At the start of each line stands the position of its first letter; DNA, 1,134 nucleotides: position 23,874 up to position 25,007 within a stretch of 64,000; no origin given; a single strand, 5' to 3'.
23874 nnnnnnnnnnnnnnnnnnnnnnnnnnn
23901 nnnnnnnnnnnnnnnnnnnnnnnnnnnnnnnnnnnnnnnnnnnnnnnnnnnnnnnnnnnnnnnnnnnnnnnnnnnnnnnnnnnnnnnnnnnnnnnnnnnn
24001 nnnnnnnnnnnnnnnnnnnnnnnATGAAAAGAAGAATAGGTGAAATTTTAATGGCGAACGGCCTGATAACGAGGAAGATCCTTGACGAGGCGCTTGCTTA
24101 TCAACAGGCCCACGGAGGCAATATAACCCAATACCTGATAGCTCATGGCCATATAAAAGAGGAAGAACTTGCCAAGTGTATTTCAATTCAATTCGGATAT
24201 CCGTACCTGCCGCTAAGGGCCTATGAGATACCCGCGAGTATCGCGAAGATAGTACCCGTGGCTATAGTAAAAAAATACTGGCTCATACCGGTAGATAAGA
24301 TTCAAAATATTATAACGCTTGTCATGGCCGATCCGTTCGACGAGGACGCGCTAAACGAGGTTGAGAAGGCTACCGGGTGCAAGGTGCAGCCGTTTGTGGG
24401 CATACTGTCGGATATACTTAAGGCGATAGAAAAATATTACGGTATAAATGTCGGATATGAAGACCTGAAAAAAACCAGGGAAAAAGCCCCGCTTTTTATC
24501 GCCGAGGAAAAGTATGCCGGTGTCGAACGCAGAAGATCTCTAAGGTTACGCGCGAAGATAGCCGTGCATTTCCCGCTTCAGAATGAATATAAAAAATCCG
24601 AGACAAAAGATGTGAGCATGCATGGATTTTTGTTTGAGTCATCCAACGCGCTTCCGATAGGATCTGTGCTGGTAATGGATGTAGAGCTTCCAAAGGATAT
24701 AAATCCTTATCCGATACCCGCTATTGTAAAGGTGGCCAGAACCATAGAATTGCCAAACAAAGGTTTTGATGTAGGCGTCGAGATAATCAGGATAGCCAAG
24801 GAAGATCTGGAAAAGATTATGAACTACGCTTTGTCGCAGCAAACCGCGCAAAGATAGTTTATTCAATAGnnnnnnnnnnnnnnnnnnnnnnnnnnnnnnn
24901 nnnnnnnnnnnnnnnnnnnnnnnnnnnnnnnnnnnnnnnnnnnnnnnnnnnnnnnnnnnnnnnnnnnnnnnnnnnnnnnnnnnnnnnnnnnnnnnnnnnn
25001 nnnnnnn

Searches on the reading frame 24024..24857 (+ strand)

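Call 17: search_protein_families(library=pfam, proteins=[window:24024-24857:+], max_evalue=0.001)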
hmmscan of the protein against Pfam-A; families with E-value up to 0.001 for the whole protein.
window:24024-24857:+ (277 aa): 2 families
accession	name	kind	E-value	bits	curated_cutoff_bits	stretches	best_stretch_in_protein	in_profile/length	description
PF05157.20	MshEN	-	9e-16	58.1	23.1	1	57-140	1-85/90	MshEN domain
PF07238.19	PilZ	-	1.8e-07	31.8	22.5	1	168-268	1-99/102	PilZ domain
